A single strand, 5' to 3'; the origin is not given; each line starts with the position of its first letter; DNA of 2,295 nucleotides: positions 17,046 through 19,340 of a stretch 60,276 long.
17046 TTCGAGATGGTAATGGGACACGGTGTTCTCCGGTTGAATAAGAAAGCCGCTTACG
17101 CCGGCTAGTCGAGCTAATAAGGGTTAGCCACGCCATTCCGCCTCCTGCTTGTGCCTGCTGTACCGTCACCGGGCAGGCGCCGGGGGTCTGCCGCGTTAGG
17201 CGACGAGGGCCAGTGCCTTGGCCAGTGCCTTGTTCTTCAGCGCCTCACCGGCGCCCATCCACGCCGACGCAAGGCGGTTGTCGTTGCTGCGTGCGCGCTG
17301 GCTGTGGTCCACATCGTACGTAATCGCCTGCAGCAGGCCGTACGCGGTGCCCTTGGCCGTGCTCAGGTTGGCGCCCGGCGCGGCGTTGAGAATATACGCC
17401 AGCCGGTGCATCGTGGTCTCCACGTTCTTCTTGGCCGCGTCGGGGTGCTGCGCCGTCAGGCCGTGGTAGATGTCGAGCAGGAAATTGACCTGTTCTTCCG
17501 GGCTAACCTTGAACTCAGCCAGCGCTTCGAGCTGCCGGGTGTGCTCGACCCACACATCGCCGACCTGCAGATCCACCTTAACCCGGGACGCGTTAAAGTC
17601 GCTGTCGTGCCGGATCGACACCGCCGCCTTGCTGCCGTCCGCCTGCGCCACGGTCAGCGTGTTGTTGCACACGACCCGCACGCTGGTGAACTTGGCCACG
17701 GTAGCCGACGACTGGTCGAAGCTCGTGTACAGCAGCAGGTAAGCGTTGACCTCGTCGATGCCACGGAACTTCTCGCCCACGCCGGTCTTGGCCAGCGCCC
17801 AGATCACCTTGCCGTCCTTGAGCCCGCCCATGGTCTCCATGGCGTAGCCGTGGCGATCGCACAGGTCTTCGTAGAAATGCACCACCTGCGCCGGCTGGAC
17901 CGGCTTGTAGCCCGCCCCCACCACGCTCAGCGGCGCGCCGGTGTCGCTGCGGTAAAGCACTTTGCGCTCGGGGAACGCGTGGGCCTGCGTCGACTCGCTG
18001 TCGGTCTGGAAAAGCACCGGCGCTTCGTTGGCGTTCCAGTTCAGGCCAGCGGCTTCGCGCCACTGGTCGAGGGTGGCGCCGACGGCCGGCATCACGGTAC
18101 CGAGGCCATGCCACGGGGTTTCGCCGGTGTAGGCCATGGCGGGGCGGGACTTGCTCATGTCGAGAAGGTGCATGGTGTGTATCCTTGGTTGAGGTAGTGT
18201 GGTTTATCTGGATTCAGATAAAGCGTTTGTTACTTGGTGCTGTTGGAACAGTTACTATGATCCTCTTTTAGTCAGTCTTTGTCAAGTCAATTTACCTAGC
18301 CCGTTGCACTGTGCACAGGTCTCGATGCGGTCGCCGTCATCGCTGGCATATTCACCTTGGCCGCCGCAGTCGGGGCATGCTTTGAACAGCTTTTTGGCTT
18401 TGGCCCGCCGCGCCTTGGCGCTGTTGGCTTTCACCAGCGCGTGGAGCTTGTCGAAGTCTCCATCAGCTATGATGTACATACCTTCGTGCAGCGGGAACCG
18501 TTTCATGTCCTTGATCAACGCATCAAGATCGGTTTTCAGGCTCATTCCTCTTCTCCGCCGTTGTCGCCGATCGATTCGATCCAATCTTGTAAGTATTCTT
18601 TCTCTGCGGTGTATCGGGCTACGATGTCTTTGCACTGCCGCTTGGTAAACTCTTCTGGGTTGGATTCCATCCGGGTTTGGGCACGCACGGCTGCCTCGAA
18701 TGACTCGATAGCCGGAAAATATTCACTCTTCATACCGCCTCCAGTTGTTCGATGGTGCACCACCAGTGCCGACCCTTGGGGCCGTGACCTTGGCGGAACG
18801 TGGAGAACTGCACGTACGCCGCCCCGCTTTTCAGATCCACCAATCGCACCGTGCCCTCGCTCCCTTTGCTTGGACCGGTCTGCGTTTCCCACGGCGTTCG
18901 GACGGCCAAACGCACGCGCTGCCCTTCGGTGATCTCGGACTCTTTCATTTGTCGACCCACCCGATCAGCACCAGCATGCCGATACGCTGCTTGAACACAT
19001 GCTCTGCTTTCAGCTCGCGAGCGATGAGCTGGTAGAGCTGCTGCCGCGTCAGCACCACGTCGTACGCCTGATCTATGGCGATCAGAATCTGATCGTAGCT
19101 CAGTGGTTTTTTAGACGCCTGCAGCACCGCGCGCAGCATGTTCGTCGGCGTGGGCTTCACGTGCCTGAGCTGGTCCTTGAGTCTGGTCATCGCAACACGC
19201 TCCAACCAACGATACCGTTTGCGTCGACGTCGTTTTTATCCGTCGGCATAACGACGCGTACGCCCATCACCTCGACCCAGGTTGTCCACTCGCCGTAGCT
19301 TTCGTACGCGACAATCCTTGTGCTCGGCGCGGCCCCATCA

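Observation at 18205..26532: Seven copies of the 16-bp palindrome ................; six lie 5' of the SD of leftward gene modules: operator or nut-like RNA element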

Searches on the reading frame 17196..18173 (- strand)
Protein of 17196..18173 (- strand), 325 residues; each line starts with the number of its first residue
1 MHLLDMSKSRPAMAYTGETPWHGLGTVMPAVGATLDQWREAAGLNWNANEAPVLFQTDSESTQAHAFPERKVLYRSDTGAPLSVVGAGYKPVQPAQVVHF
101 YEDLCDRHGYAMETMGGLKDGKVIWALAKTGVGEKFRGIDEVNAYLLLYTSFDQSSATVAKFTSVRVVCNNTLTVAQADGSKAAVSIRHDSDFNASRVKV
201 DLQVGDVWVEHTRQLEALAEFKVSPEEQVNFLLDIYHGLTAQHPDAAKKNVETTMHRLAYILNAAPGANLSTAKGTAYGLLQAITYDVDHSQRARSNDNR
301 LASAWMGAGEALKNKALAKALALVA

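Call 9: search_protein_families(library=pfam, proteins=[window:17196-18173:-], max_evalue=0.01)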
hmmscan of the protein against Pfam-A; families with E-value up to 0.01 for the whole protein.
window:17196-18173:- (325 aa): 1 family
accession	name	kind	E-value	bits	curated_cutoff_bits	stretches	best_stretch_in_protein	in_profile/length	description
PF06067.16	DUF932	-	5.3e-50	170.7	23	1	81-305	1-227/227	Domain of unknown function (DUF932)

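Call 14: find_related_loci(query=window:17196-18173:-, collection=viral_contigs, flank=10000)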
Query window:17196-18173:- (325 aa) in viral_contigs; peptide patterns used: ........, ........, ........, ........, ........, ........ (x = any residue, [..] = any of these).
10 stretches matched a pattern; 2 encode a relative of the query (tblastn E <= 1e-3); 2 distinct loci.
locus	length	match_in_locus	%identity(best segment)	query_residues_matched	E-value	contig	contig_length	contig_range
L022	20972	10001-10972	60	1-324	5e-130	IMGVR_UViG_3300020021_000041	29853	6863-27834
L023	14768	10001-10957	59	3-323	5e-125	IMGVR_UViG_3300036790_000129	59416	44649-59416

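Call 26: find_encoding_contigs(protein=window:17196-18173:-, flank=10000, max_places=10)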
Protein window:17196-18173:- (325 aa): 1 contig read that carries it; 1 place shown.
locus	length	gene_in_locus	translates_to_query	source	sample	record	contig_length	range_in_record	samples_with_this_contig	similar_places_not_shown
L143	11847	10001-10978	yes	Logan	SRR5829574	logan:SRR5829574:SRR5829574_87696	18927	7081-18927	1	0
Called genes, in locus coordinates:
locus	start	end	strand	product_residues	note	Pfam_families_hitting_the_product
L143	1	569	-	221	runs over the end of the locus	PF20901:Sf6_terminase (weak)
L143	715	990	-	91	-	-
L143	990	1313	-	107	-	-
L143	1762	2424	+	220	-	-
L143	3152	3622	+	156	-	-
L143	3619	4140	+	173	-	-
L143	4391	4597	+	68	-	-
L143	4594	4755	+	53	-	-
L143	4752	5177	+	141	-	PF26948:DUF8296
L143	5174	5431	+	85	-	-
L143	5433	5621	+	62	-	-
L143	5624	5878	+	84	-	-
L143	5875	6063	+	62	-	-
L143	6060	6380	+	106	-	-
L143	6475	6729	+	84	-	-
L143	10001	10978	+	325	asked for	PF06067:DUF932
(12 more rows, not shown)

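Call 65: find_homologous_proteins(query=window:17196-18173:-, max_evalue=1e-60)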
Query window:17196-18173:- (325 aa): 5587 proteins with E <= 1e-60 among 8000 candidates; the best 120 are listed.
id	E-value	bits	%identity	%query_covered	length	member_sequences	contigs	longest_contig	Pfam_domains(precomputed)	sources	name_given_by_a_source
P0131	6.7e-215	730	100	100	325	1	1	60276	PF06067.17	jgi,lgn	-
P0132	1.0e-163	562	77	97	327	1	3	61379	PF06067.17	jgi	jgi:phage/plasmid-like protein (TIGR03299 family)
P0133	1.4e-156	538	74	100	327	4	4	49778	PF06067.17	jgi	jgi:phage/plasmid-like protein (TIGR03299 family)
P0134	3.5e-137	475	66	99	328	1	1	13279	PF06067.17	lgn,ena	-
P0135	4.2e-132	458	65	99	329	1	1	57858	PF06067.17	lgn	-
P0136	3.1e-121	422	60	100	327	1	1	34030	PF06067.17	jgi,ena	-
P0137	3.7e-121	422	60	99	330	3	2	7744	PF06067.17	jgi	jgi:phage/plasmid-like protein (TIGR03299 family)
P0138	1.0e-120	421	60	99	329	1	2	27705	PF06067.17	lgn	-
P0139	1.5e-120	420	60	99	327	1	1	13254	PF06067.17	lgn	-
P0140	2.5e-120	419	60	99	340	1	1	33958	PF06067.17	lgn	-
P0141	3.4e-120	419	60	99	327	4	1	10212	PF06067.17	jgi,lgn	jgi:phage/plasmid-like protein (TIGR03299 family)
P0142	4.3e-119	415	60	99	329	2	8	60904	PF06067.17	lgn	-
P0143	2.6e-118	413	59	99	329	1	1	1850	PF06067.17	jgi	jgi:phage/plasmid-like protein (TIGR03299 family)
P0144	1.7e-115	404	74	76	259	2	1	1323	PF06067.17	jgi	jgi:phage/plasmid-like protein (TIGR03299 family)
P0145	6.2e-115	402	58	99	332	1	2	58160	PF06067.17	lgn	-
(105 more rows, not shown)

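Call 66: find_encoding_contigs(protein=P0133, flank=10000, max_places=2)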
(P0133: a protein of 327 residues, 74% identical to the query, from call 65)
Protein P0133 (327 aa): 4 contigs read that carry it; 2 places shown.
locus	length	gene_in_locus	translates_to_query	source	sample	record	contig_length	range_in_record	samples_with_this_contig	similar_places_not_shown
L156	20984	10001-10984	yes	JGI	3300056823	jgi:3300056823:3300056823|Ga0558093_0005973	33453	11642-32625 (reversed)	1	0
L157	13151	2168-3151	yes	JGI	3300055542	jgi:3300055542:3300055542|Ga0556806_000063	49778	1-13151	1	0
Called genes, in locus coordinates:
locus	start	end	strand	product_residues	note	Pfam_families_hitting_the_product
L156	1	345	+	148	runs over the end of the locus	-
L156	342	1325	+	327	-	PF00805:Pentapeptide, PF13599:Pentapeptide_4 (weak), PF00805:Pentapeptide, PF13599:Pentapeptide_4, PF00805:Pentapeptide, PF25296:Decapeptide (weak), PF13599:Pentapeptide_4, PF00805:Pentapeptide, +1 more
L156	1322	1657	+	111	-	-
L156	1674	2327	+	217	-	-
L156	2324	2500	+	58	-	-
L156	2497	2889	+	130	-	-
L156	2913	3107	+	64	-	-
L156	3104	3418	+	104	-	-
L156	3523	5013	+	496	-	PF26096:DUF8033 (faint)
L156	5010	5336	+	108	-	-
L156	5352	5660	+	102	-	-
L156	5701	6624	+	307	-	PF00145:DNA_methylase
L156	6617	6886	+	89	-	-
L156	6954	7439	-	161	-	-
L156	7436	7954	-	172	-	-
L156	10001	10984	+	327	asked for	PF06067:DUF932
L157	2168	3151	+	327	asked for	PF06067:DUF932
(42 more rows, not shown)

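Call 67: find_encoding_contigs(protein=P0135, flank=10000, max_places=2)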
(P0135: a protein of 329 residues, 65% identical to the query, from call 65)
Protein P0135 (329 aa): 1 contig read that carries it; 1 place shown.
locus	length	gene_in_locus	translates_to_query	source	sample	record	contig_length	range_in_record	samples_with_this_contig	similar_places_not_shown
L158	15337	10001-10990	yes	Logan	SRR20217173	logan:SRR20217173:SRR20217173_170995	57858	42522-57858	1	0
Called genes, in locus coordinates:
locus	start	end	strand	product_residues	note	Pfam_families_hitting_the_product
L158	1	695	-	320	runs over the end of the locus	-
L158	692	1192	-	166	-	-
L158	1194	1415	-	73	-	-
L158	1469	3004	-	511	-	-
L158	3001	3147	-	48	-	-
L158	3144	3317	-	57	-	-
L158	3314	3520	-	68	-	-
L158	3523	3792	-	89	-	-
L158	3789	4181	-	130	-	-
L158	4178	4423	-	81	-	-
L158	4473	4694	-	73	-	-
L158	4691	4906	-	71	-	-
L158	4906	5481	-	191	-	-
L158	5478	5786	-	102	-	-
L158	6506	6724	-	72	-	-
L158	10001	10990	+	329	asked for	PF06067:DUF932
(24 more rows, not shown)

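Call 100: find_encoding_contigs(protein=P0134, flank=10000, max_places=2)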
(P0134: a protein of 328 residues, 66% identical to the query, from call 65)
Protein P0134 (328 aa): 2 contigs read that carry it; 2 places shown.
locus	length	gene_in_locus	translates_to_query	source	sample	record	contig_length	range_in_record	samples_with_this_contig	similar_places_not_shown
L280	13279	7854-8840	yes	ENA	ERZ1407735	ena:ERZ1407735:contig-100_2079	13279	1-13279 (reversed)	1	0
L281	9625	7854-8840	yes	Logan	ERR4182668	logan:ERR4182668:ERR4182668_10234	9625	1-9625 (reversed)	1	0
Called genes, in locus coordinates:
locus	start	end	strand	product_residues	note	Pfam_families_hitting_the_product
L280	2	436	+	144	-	?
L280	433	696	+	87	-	-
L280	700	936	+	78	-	-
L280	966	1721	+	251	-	-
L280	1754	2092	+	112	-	-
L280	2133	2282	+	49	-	-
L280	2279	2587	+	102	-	-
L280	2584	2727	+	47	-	-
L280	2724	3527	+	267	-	-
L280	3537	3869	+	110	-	-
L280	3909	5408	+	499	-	PF26096:DUF8033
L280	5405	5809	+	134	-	-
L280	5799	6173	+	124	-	-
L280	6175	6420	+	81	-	-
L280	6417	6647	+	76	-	-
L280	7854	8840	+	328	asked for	PF06067:DUF932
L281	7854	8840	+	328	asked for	PF06067:DUF932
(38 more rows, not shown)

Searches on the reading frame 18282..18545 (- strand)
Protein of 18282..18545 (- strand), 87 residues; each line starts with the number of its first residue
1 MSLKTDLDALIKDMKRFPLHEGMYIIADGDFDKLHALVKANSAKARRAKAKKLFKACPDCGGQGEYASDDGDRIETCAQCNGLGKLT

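Call 22: search_protein_families(library=phrogs, proteins=[window:18282-18545:-], max_evalue=0.01)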
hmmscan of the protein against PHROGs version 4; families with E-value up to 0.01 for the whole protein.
window:18282-18545:- (87 aa): 10 families
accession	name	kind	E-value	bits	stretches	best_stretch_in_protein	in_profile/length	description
phrog_33386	-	unknown function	3.6e-05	23.7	1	45-83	116-153/452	-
phrog_12574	-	unknown function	5.4e-05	24.4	1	54-84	36-66/75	-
phrog_8897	-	unknown function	0.00012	23.4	1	40-85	69-114/119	-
phrog_4046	-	unknown function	0.0004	21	1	41-86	36-80/301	-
phrog_5135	-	unknown function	0.0012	20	1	41-82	63-104/111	-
phrog_8027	-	unknown function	0.0019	19.4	1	54-86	5-39/153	-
phrog_36649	-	unknown function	0.0029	17.6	1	55-85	358-388/466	-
phrog_9961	-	unknown function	0.0033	19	1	52-86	5-38/99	-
phrog_27291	-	unknown function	0.0059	17.7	1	31-85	119-172/207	-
phrog_6422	-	moron, auxiliary metabolic gene and host takeover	0.0074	17.7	1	49-76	25-52/120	Lar-like restriction alleviation protein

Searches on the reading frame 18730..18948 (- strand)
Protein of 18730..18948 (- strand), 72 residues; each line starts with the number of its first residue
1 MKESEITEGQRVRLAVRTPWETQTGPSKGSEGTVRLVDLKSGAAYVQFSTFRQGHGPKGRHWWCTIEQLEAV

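Call 34: search_protein_families(library=pfam, proteins=[window:18730-18948:-], max_evalue=0.05)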
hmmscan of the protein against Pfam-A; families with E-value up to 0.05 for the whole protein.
window:18730-18948:- (72 aa): 0 families

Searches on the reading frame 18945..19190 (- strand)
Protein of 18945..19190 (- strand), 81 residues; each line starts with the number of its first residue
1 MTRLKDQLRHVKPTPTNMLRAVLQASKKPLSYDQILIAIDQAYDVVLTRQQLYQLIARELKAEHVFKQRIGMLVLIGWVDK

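Call 22: search_protein_families(library=phrogs, proteins=[window:18945-19190:-], max_evalue=0.01)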
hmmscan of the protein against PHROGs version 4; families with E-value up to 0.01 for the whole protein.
window:18945-19190:- (81 aa): 0 families

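Call 43: search_solved_structures(query=window:18945-19190:-, max_evalue=1)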
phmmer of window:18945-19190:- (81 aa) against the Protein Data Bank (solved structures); distinct sequences matched with E-value up to 1: 1.
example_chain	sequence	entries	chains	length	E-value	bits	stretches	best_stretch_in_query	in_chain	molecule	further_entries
6y07_A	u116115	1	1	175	0.0041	20.9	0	16-54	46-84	sohair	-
